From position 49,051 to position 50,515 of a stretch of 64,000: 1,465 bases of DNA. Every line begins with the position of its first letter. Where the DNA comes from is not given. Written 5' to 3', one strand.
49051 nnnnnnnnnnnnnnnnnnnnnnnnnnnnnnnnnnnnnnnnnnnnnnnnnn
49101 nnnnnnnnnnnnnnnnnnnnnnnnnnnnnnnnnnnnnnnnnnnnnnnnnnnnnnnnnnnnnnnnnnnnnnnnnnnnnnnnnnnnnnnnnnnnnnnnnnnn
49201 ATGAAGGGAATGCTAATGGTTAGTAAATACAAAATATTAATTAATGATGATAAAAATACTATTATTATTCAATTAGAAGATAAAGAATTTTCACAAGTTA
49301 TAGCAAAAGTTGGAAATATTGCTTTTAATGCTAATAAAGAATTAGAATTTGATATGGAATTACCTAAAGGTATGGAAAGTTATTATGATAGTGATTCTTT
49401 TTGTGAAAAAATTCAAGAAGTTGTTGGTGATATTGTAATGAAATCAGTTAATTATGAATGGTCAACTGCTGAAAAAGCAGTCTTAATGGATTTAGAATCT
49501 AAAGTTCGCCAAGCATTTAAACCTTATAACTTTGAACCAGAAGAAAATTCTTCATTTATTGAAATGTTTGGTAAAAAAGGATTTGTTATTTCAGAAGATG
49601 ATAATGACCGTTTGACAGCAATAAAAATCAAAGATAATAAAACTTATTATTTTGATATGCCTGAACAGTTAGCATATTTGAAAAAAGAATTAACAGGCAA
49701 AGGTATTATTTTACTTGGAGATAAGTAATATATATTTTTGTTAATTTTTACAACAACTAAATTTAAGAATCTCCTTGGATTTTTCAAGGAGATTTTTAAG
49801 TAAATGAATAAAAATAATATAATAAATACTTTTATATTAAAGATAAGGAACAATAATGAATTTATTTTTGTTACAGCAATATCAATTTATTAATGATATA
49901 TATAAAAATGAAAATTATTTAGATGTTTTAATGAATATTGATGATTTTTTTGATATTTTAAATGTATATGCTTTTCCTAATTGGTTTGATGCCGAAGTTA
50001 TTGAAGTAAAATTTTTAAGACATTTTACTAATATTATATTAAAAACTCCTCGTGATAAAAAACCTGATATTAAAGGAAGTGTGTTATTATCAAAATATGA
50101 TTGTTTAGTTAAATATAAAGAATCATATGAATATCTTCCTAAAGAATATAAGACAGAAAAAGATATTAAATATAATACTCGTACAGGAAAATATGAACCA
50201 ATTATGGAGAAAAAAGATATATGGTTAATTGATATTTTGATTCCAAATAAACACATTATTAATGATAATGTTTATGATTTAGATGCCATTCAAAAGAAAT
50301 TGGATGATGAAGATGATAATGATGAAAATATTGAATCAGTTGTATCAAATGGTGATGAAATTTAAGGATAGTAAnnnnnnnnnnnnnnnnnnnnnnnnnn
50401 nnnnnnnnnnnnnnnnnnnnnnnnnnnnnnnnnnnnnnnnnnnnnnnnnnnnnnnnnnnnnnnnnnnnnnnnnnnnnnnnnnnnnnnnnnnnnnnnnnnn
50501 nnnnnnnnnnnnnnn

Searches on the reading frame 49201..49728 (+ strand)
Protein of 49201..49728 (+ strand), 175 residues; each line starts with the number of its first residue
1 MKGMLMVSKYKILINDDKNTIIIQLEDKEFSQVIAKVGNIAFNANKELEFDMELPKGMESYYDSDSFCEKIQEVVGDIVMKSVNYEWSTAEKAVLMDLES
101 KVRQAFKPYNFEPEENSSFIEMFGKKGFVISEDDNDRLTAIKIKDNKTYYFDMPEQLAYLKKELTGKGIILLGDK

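Call 55: search_protein_families(library=phrogs, proteins=[window:49201-49728:+], max_evalue=0.01)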
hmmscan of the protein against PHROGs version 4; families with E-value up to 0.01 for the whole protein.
window:49201-49728:+ (175 aa): 1 family
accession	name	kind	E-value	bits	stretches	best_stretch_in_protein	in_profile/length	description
phrog_3942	-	unknown function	0.0029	17.5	0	110-162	145-196/546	-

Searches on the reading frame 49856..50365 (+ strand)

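Call 55: search_protein_families(library=phrogs, proteins=[window:49856-50365:+], max_evalue=0.01)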
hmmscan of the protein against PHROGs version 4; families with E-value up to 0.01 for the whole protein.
window:49856-50365:+ (169 aa): 1 family
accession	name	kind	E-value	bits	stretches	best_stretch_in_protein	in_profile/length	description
phrog_12928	-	head and packaging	3.9e-22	79.9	1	7-161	5-163/186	virion structural protein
